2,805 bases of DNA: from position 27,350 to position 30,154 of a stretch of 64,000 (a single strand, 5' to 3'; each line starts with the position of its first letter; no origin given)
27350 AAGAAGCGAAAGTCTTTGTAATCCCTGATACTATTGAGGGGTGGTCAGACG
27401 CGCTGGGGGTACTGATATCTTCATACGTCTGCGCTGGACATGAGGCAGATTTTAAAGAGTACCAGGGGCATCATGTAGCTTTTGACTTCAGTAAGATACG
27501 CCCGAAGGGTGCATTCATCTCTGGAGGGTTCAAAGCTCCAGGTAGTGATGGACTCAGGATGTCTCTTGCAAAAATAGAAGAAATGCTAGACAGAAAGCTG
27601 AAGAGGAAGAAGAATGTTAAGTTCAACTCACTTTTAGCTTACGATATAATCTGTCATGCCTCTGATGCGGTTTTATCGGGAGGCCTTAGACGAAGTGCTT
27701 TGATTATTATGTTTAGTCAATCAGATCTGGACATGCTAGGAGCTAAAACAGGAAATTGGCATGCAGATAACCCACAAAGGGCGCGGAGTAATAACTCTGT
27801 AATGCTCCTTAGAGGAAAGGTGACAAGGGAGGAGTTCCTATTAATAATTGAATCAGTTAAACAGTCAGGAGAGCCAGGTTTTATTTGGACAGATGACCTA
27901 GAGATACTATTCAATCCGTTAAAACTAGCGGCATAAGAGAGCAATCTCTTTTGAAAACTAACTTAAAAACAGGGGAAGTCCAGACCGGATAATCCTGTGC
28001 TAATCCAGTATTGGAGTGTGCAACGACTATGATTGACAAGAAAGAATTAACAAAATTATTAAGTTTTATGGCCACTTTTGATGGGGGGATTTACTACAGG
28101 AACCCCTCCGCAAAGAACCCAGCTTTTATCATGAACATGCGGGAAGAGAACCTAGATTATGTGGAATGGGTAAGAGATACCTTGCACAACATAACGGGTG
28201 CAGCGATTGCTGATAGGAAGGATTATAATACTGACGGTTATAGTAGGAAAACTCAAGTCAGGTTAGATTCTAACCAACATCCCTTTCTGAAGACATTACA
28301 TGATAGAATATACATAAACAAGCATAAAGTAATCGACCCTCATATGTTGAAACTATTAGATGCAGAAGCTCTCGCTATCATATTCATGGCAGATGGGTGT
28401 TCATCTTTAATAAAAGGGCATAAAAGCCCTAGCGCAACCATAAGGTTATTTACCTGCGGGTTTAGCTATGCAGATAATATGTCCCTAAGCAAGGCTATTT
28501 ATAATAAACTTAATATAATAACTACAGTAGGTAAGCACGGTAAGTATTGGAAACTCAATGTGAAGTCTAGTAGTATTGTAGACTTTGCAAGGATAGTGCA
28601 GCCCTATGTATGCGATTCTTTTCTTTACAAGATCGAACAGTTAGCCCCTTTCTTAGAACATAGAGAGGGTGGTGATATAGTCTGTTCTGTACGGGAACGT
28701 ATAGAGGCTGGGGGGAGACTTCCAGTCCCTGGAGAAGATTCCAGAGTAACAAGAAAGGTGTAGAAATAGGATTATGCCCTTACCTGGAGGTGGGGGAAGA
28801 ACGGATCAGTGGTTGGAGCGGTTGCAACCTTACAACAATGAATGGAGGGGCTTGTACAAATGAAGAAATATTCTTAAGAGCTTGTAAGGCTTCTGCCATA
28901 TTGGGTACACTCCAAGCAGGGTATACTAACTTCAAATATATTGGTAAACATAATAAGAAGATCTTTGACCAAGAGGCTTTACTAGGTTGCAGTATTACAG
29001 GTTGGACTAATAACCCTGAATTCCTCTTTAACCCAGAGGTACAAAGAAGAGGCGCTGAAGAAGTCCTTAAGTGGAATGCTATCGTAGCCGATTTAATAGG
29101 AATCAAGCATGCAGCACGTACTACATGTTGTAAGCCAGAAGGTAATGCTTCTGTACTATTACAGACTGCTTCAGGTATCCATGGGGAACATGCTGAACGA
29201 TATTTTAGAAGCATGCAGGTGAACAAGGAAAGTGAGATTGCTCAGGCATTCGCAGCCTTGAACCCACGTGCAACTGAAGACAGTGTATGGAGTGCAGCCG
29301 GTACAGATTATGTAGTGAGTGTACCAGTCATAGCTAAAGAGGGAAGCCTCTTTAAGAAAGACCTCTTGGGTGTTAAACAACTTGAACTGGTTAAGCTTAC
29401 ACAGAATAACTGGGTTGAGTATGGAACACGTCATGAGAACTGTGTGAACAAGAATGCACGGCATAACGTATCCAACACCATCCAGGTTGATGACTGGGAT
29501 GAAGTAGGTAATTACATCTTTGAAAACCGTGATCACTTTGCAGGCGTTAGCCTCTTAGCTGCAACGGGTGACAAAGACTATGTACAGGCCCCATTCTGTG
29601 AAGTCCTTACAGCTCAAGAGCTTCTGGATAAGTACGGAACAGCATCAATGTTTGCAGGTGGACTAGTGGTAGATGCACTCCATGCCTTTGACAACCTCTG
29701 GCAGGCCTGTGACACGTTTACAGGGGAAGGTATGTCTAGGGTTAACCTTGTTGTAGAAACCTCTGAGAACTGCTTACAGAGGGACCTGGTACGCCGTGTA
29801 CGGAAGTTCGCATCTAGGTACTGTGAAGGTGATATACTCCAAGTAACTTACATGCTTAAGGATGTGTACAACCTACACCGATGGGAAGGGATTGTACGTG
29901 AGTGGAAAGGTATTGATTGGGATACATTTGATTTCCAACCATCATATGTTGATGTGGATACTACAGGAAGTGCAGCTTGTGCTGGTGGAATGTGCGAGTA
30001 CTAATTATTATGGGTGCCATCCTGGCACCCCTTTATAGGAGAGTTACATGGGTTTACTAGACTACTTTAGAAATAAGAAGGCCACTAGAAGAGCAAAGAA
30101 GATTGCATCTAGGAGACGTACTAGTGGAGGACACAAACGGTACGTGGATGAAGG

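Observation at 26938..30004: Monomeric class II (B12-type) ribonucleotide reductase gene split at its NPCGE active site by a free-standing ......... homing-endonuclease gene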

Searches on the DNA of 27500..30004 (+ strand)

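Call 3: search_rna_families(source=window, start=27500, end=29200, threshold=evalue, max_evalue=10, show_alignments=3)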
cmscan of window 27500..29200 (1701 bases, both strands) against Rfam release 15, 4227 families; matches with E-value up to 10: 6.
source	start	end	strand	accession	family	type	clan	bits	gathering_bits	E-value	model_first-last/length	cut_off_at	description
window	28369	28704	+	RF00028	Intron_gpI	Intron;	-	23.9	50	0.0018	1-253/253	no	Group I catalytic intron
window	27965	28047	+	RF00028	Intron_gpI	Intron;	-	20.9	50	0.014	56-151/253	no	Group I catalytic intron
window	27867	27987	-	RF01956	NEAT1_2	Gene; lncRNA;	-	15.1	60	3.1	1-116/116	no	Nuclear enriched abundant transcript 1 conserved region 2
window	27761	27882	+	RF00195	RsmY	Gene; sRNA;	CL00106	13.5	57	2.1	1-121/121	no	RsmY RNA family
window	28709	28873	+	RF02482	GlsR19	Gene; snRNA; snoRNA; HACA-box;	-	13.1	100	4.9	1-150/150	no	Small nucleolar RNA GlsR19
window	27750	27885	-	RF02041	HOTTIP_2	Gene; lncRNA;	-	8.3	80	2.4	1-374/374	no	HOXA transcript at the distal tip, conserved region 2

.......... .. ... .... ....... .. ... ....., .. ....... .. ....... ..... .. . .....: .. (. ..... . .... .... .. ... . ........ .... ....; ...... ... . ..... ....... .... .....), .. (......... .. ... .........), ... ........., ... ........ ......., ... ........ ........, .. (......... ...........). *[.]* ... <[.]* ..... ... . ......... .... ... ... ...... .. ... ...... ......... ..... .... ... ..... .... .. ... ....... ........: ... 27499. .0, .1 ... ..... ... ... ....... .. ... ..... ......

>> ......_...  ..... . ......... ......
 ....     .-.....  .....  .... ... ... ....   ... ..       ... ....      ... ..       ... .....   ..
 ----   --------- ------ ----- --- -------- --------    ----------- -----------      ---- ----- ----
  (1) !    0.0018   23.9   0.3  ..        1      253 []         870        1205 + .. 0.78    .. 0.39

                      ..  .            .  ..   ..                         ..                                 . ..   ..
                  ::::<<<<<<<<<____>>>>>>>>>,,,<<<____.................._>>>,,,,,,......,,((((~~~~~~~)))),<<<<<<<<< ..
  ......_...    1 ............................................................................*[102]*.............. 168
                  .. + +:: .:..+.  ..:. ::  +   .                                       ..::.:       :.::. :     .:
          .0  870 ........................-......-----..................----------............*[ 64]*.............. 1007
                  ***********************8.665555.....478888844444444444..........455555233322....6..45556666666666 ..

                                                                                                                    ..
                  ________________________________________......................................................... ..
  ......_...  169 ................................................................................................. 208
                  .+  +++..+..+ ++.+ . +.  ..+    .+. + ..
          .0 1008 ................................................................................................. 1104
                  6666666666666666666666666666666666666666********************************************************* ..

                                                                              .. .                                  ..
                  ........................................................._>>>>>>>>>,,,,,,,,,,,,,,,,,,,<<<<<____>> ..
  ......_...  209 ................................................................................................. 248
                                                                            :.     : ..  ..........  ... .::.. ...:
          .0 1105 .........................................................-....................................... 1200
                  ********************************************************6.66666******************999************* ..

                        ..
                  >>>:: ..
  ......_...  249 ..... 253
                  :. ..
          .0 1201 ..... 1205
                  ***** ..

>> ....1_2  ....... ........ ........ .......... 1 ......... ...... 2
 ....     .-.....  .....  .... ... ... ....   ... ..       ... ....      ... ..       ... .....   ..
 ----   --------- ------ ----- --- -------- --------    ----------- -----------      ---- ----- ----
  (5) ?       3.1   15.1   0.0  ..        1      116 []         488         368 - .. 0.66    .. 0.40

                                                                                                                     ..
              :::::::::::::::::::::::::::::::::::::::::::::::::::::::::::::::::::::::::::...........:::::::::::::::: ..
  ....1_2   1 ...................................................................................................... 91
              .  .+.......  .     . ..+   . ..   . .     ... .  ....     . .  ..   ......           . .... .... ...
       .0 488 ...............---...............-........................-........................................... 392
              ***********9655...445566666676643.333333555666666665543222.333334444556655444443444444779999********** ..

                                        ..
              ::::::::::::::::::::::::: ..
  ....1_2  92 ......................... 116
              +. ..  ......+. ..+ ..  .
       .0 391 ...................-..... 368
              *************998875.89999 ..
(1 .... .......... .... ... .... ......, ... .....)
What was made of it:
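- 27920..28757 (+): Group I intron, 838 nt; begins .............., ends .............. (omega-G = G28757). Rfam partial hits in call 3.
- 27969..28019 (+): P4 (27969-74/27993-98), P5 (27978-81/27987-90) and P6/P6a (27999-28019) domain. Rfam hit at 27965-28047 to model positions 56-151 (call 3).
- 28670..28682 (+): J8/7 (UGGUGAUA) and P7 3' strand UAGUC. The conserved GAUAUAGUC block matches the Rfam consensus (call 3).
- On Group I intron: Window: two partial hits of 23.9 and 20.9 bits against a threshold of 50, with the core split by the ORF (call 3).
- Rfam Intron_gpI gives partial hits on both halves of the core in the window (20.9 and 23.9 bits; call 3).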

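Call 14: search_rna_families(source=L002, start=1050, end=1480, threshold=evalue, max_evalue=1, show_alignments=1)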
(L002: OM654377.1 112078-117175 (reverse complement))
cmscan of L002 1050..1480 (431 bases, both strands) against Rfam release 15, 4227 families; matches with E-value up to 1: 0.
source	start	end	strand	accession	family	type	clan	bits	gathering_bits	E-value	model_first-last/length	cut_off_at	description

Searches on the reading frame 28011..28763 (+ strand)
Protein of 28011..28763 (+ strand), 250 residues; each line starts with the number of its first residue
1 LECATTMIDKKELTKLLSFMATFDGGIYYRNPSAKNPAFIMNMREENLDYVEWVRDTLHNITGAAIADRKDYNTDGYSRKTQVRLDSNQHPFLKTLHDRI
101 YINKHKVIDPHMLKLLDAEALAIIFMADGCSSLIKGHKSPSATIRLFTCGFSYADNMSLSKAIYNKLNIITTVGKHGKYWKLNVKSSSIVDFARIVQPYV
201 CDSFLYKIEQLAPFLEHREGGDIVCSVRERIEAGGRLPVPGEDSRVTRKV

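Call 4: search_protein_families(library=pfam, proteins=[window:28011-28763:+], max_evalue=0.01)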
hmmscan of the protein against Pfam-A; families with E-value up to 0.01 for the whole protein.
window:28011-28763:+ (250 aa): 1 family
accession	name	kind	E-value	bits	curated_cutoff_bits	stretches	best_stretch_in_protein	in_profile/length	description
PF03161.18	LAGLIDADG_2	-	1.3e-21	77.7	25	1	32-192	18-168/168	LAGLIDADG DNA endonuclease family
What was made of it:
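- On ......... homing endonuclease: PF03161 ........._2, 77.7 bits against a cut-off of 25, E 1.3e-21 (call 4).
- Checked: The middle ORF is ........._2 (Pfam 1.3e-21, 77.7 bits; call 4).
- The endonuclease is Pfam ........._2 (call 4).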

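Call 27: find_homologous_proteins(query=window:28029-28760:+, max_evalue=0.00001)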
Query window:28029-28760:+ (244 aa): 344 proteins with E <= 0.00001 among 702 candidates; the best 120 are listed.
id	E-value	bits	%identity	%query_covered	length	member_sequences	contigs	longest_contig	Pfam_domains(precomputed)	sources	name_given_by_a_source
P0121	6.5e-162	554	100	100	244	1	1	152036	PF03161.19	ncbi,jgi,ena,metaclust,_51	metaclust:\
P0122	2.9e-90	320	65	89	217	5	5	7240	PF03161.19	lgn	-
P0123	1.6e-86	308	61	93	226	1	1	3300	PF03161.19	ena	-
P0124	3.4e-85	303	63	93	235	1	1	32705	PF03161.19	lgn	-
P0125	9.3e-85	302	62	93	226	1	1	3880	PF03161.19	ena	-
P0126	1.3e-84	301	60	99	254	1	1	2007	PF03161.19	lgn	-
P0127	6.0e-82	293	61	93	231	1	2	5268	PF03161.19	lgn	-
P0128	2.1e-81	291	63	88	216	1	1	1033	PF03161.19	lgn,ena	-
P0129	6.2e-81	289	58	93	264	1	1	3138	PF03161.19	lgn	-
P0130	3.9e-78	280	60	93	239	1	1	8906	PF03161.19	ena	-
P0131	5.2e-78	280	60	93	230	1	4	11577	PF03161.19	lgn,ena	-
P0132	9.2e-78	279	59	93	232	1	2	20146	PF03161.19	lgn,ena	-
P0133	6.6e-77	276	59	90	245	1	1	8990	PF03161.19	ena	-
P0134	1.0e-76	275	57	93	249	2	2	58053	PF03161.19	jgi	jgi:hypothetical protein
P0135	2.0e-76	275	60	85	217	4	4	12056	PF03161.19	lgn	-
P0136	3.6e-76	274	57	90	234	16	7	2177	PF03161.19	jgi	jgi:hypothetical protein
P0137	4.2e-76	273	54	93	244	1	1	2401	PF03161.19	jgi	-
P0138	4.7e-76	273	58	87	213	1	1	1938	PF03161.19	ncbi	-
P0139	9.1e-76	272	58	95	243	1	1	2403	PF03161.19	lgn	-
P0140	9.6e-76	272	55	97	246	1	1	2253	PF03161.19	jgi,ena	-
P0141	2.3e-75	271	62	84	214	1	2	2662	PF03161.19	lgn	-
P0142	3.1e-75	271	57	90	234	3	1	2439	PF03161.19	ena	-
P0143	4.4e-75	270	57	93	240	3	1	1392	PF03161.19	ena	-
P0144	6.1e-75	270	56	96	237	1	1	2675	PF03161.19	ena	-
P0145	6.5e-75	270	60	85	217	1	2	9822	PF03161.19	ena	-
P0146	6.7e-75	269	53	93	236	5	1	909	PF03161.19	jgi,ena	-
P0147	1.3e-74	269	58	93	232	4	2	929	PF03161.19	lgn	-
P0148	1.8e-74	268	59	89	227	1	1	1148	PF03161.19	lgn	-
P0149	2.0e-74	268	54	93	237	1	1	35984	PF03161.19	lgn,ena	-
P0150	2.7e-74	268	59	93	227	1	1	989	PF03161.19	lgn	-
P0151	2.9e-74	267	62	90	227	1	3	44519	PF03161.19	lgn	-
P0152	2.9e-74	267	56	93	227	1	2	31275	PF03161.19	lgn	-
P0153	5.5e-74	267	58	85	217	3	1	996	PF03161.19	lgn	-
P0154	7.5e-74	266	57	93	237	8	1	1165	PF03161.19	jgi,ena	jgi:hypothetical protein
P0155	8.0e-74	266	59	90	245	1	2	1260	PF03161.19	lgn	-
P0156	8.4e-74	266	60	87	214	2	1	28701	PF03161.19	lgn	-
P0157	8.8e-74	266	56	93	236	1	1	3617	PF03161.19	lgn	-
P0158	1.2e-73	265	60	88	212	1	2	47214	PF03161.19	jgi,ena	-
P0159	1.5e-73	265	57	89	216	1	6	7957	PF03161.19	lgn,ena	-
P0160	2.8e-73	264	60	84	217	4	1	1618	PF03161.19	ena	-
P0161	3.0e-73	264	57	93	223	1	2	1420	PF03161.19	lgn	-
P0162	4.0e-73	264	57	85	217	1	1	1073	PF03161.19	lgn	-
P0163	4.5e-73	264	56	89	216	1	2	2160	PF03161.19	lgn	-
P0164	6.2e-73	263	60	85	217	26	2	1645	PF03161.19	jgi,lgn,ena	-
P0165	2.0e-72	261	59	93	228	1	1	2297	PF03161.19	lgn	-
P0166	2.8e-72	261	55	92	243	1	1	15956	PF03161.19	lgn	-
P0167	3.9e-72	260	59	85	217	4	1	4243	PF03161.19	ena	-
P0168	4.2e-72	260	54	93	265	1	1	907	PF03161.19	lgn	-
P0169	4.8e-72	260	60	89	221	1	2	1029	PF03161.19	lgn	-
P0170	5.8e-72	260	58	85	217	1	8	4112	PF03161.19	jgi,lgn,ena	-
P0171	6.5e-72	260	58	85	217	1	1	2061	PF03161.19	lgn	-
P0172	7.3e-72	260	58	88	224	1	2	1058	PF03161.19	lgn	-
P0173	7.3e-72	260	58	87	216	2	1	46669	PF03161.19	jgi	jgi:hypothetical protein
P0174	7.5e-72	260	58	85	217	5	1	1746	PF03161.19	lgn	-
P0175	8.8e-72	259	59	85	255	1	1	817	PF03161.19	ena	-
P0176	8.8e-72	259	58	85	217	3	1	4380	PF03161.19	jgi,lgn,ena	-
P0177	9.2e-72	259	57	92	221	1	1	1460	PF03161.19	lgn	-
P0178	1.6e-71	258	55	97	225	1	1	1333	PF03161.19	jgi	-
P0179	2.4e-71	258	60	84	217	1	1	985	PF03161.19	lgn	-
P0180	2.9e-71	258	60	84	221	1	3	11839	PF03161.19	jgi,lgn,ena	jgi:hypothetical protein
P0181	4.3e-71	257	57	90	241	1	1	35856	PF03161.19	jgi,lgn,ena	-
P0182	4.6e-71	257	55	92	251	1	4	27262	PF03161.19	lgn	-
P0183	4.9e-71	257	56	89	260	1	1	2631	PF03161.19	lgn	-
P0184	5.8e-71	257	57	85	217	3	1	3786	PF03161.19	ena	-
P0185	5.9e-71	257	57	93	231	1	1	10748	PF03161.19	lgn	-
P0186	6.1e-71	257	56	85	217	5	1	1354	PF03161.19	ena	-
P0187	7.4e-71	256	57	85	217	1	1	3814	PF03161.19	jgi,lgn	-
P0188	9.3e-71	256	58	85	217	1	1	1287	PF03161.19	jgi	-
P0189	9.5e-71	256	61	85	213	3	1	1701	PF03161.19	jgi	-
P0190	1.0e-70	256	61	80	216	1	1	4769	PF03161.19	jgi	-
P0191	1.2e-70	256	62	81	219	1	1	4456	PF03161.19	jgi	jgi:hypothetical protein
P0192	2.0e-70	255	56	90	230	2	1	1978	PF03161.19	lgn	-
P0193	2.6e-70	254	55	93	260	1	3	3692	PF03161.19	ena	-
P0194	2.6e-70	254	54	98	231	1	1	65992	PF03161.19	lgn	-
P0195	2.9e-70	254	56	92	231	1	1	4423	PF03161.19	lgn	-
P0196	4.2e-70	254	53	92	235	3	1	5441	PF03161.19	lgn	-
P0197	6.4e-70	253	58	85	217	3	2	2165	PF03161.19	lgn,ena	-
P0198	7.7e-70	253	55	92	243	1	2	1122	PF03161.19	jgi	jgi:hypothetical protein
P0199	8.7e-70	253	56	91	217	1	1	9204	PF03161.19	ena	-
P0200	1.6e-69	252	57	89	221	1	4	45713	PF03161.19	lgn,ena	-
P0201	2.1e-69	252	55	89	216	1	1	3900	PF03161.19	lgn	-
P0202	2.1e-69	251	57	85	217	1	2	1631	PF03161.19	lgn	-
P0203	2.5e-69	251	58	85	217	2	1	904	PF03161.19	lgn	-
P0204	2.9e-69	251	58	85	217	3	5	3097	PF03161.19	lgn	-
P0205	4.2e-69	251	59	85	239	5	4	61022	PF03161.19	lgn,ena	-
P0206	4.3e-69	250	57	85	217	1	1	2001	PF03161.19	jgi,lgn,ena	-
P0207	6.1e-69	250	55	85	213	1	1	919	PF03161.19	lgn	-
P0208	9.3e-69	249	56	85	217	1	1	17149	PF03161.19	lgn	-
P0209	1.9e-68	248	56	85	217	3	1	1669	PF03161.19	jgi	jgi:hypothetical protein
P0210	2.3e-68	248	54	92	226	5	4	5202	PF03161.19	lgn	-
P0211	2.5e-68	248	55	89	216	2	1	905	PF03161.19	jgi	jgi:hypothetical protein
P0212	2.6e-68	248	56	93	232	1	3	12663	PF03161.19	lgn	-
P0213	2.6e-68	248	55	91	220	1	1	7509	PF03161.19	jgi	-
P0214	3.3e-68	248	57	85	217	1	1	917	PF03161.19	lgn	-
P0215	4.2e-68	247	59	89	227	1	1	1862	PF03161.19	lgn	-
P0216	4.3e-68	247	57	90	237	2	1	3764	PF03161.19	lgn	-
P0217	4.3e-68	247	57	85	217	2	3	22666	PF03161.19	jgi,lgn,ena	-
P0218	5.4e-68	247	57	85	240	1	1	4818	PF03161.19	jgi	jgi:hypothetical protein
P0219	8.1e-68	246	57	85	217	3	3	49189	PF03161.19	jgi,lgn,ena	-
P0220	9.1e-68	246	57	89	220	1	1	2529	PF03161.19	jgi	jgi:hypothetical protein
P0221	1.1e-67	246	56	85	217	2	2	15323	PF03161.19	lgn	-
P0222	1.1e-67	246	55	85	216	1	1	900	PF03161.19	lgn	-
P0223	1.2e-67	246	55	95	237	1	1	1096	PF03161.19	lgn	-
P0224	1.5e-67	245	56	85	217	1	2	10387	PF03161.19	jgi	jgi:hypothetical protein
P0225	2.0e-67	245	55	90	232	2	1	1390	PF03161.19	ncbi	-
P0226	2.5e-67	245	58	84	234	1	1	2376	PF03161.19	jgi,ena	-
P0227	3.7e-67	244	57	89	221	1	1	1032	PF03161.19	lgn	-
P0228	5.1e-67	244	52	90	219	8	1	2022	PF03161.19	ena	-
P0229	5.4e-67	244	55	85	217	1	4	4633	PF03161.19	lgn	-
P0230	9.6e-67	243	55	89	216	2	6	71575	PF03161.19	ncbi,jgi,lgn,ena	-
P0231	1.1e-66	243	56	89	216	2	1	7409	PF03161.19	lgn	-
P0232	1.4e-66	242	59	93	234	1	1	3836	PF03161.19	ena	-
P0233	1.4e-66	242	53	94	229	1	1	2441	PF03161.19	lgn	-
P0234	1.6e-66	242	53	89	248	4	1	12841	PF03161.19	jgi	-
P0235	1.9e-66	242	56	87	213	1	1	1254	PF03161.19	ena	-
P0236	2.0e-66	242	55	85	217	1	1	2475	PF03161.19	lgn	-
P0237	3.2e-66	241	58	89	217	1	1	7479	PF03161.19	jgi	-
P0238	4.6e-66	241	56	84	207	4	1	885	PF03161.19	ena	-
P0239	4.6e-66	241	54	85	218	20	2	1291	PF03161.19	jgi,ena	-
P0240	4.6e-66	241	56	87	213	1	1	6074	PF03161.19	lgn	-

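Call 59: search_solved_structures(query=window:28029-28760:+, max_evalue=1, show_alignments=1)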
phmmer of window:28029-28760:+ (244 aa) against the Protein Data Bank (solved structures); distinct sequences matched with E-value up to 1: 6.
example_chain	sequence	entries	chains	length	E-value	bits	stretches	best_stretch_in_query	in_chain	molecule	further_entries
6xi3_AAA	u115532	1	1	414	4.8e-05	26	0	150-187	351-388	Large adhesion protein (Lap) involved in biofilm formation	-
5a0m_B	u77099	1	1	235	0.0082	18.7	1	84-203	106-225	INTRON-ENCODED ENDONUCLEASE I-SCEI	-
3oor_A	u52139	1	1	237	0.011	18.3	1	84-203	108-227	Intron encoded endonuclease I-SceI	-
1r7m_A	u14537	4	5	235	0.012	18.2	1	84-203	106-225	Intron-encoded endonuclease I-SceI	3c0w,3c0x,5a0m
3ool_A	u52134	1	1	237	0.012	18.2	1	84-203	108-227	Intron encoded endonuclease I-SceI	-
6x1j_A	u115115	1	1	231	0.17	14.4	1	18-202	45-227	Probable intron-encoded endonuclease 1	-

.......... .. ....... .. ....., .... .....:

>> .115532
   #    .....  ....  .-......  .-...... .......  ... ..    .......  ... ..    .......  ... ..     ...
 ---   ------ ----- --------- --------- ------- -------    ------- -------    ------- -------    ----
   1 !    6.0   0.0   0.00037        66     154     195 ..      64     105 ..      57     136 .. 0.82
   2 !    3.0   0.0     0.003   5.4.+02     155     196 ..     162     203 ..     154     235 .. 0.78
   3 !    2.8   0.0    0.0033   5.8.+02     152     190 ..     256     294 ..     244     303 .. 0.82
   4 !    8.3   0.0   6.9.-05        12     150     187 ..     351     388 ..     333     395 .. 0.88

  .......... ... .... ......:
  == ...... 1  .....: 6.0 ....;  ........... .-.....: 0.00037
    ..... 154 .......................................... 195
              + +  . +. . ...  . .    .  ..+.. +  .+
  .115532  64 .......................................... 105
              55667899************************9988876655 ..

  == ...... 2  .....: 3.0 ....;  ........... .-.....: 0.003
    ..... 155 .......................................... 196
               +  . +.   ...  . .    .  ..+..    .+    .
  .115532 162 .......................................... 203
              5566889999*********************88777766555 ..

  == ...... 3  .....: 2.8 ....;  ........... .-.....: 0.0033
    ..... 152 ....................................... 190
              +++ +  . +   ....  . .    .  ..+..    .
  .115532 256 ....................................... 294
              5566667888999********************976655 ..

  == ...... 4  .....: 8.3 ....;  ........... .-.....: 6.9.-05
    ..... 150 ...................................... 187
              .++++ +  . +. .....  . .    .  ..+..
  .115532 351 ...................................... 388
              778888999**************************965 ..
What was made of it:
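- Closest known: I-SceI / Pfam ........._2 intron-encoded endonucleases. Same: I-SceI is the best solved-structure match (E about 0.01; call 59).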

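Call 73: search_protein_families(library=ncbifam, proteins=[window:28029-28760:+], max_evalue=0.01)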
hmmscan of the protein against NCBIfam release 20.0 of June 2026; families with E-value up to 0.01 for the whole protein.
window:28029-28760:+ (244 aa): 0 families
